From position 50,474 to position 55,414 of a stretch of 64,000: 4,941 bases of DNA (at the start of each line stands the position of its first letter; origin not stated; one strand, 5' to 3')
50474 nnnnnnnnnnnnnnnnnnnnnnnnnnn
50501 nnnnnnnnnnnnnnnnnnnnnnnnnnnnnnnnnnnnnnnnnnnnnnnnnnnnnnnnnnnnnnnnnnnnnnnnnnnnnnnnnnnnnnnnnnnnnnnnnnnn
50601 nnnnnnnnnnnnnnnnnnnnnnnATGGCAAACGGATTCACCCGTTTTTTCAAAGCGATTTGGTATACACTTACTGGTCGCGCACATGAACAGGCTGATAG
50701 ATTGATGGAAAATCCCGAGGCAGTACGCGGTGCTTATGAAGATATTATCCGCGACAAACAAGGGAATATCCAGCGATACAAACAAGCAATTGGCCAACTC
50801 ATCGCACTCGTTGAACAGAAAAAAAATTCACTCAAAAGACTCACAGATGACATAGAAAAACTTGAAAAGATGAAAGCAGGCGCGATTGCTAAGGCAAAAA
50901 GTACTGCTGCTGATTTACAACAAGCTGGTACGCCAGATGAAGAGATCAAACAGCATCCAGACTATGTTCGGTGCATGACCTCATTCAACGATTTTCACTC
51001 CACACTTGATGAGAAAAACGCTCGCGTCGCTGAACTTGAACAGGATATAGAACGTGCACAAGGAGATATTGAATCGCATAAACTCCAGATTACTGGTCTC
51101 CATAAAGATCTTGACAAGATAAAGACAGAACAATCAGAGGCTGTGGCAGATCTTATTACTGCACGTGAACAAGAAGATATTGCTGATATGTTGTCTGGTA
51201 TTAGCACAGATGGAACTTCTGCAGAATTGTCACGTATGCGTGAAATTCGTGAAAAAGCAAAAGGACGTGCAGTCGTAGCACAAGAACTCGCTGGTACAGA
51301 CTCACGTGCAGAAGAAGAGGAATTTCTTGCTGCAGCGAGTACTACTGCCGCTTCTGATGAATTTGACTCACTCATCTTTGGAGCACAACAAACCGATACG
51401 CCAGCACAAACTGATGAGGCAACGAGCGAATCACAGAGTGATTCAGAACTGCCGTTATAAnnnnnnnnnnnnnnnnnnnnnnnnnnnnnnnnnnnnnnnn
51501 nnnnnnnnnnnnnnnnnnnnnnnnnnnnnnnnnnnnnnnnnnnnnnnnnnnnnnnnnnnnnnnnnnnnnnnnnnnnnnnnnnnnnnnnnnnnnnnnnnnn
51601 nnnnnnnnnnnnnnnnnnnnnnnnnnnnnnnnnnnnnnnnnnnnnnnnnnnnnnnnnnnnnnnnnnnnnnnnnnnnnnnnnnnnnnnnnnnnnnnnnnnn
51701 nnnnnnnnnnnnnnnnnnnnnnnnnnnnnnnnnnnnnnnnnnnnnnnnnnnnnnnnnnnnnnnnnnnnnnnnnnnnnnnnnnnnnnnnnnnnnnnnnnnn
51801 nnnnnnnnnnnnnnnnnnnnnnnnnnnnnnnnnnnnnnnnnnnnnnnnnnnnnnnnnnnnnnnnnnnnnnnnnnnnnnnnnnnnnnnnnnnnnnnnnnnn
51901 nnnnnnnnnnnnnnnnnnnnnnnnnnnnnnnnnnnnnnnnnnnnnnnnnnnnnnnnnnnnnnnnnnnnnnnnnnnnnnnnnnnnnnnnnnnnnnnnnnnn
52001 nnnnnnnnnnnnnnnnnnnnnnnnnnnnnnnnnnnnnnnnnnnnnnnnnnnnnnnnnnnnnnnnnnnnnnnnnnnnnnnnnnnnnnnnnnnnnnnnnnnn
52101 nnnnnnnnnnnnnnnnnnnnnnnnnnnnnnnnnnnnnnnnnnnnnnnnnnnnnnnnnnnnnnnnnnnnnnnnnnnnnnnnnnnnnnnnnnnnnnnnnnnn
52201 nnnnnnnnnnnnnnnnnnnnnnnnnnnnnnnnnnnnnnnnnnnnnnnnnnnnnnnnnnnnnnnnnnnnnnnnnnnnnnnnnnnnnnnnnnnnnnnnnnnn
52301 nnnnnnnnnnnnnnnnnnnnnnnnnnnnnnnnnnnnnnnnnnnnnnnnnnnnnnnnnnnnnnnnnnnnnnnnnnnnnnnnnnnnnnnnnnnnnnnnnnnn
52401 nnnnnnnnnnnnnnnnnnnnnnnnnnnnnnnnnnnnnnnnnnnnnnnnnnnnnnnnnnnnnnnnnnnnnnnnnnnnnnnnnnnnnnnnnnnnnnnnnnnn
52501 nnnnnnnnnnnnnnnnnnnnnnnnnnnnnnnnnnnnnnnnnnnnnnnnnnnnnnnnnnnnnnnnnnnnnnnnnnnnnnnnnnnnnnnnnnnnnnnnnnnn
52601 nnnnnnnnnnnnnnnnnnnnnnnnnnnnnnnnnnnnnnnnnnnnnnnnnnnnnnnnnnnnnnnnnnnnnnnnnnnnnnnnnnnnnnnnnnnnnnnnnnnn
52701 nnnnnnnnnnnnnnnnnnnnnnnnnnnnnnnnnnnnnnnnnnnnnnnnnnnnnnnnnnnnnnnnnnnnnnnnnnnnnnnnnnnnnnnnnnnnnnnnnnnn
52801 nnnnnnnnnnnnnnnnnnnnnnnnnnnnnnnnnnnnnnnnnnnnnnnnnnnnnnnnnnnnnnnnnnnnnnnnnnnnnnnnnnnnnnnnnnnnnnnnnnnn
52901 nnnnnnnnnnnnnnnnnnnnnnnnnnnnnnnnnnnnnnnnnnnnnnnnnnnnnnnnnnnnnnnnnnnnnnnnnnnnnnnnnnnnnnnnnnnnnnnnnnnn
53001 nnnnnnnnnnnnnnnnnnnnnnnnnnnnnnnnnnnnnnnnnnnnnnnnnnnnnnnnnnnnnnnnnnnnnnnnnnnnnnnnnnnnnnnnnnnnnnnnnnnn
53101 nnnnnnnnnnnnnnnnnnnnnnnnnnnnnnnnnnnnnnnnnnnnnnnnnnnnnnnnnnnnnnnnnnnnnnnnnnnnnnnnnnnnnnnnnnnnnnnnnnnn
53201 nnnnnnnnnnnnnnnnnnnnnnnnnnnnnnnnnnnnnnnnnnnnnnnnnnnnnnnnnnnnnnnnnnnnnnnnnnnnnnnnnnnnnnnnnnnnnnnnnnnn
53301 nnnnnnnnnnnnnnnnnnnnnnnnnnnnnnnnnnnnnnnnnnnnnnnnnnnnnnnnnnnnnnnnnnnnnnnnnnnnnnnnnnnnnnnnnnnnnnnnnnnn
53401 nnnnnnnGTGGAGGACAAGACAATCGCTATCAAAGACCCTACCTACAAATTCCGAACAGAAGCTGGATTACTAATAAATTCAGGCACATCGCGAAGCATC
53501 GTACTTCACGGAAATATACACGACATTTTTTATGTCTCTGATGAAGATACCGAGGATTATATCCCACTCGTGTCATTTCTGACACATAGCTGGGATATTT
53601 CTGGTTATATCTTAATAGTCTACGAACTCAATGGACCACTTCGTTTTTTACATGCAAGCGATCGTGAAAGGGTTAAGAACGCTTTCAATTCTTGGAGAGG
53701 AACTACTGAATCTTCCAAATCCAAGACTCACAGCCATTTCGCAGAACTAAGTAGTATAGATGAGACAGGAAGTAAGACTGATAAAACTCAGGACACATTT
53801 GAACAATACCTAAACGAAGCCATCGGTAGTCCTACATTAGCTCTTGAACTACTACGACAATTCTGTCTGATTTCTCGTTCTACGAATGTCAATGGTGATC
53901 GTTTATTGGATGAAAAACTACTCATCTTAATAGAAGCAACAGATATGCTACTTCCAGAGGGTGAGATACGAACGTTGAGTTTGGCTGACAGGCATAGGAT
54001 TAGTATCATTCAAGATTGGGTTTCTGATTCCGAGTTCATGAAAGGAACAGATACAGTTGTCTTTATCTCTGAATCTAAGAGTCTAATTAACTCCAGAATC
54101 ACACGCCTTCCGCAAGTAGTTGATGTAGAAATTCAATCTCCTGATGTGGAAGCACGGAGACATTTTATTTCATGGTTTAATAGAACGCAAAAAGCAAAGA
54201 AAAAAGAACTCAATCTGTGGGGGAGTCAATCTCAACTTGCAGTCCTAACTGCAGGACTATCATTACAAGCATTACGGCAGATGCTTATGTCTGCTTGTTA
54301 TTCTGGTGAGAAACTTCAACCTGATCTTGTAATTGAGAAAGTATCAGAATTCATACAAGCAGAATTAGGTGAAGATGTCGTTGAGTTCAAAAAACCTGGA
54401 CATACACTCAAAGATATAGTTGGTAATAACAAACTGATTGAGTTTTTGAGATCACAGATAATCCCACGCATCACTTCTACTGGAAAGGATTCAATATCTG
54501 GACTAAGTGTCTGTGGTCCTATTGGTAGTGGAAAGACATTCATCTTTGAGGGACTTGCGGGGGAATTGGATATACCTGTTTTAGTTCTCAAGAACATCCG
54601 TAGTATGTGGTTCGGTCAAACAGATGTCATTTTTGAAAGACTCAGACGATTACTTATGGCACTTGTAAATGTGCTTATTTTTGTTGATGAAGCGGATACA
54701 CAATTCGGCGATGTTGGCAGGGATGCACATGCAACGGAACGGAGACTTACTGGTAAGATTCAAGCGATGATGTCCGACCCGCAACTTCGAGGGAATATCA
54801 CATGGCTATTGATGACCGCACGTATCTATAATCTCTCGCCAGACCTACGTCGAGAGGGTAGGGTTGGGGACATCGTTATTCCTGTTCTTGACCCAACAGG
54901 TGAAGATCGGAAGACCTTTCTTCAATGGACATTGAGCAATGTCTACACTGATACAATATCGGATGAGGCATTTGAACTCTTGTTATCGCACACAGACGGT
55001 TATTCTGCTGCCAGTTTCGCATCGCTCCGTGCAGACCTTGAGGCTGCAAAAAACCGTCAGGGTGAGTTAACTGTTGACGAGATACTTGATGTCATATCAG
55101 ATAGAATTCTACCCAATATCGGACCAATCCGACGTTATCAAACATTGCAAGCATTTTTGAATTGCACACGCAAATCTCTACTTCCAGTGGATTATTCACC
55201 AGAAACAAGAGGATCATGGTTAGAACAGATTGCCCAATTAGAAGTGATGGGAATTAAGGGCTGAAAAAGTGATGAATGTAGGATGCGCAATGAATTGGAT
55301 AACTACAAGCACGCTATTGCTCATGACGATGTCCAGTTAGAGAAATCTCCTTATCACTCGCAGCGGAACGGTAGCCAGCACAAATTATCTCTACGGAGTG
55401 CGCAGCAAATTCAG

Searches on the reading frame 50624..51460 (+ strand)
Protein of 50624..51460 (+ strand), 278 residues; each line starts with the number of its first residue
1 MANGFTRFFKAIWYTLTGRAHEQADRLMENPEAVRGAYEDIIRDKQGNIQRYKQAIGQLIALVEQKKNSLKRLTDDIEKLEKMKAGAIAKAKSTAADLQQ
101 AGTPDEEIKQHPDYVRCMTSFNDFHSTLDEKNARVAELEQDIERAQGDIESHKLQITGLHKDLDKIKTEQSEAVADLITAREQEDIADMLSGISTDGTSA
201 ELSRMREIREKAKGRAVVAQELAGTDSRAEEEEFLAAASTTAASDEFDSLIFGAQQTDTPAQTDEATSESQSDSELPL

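Call 44: search_protein_families(library=pfam, proteins=[window:50624-51460:+], max_evalue=0.001)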
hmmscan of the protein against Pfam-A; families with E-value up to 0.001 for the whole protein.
window:50624-51460:+ (278 aa): 2 families
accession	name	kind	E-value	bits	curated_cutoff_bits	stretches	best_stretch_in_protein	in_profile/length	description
PF04012.17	PspA_IM30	-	2.3e-08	34.4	33.9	1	9-243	3-206/220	PspA/IM30 family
PF08647.16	BRE1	-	0.00086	19.8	27.9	0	118-171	9-62/95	BRE1 E3 ubiquitin ligase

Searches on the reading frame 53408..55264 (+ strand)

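Call 9: search_protein_families(library=pfam, proteins=[window:53408-55264:+], max_evalue=0.001)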
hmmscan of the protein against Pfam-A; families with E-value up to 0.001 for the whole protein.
window:53408-55264:+ (618 aa): 1 family
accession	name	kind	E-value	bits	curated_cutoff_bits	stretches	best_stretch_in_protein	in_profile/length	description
PF00004.35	AAA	-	1e-13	52.3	21.2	1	368-488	3-125/131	ATPase family associated with various cellular activities (AAA)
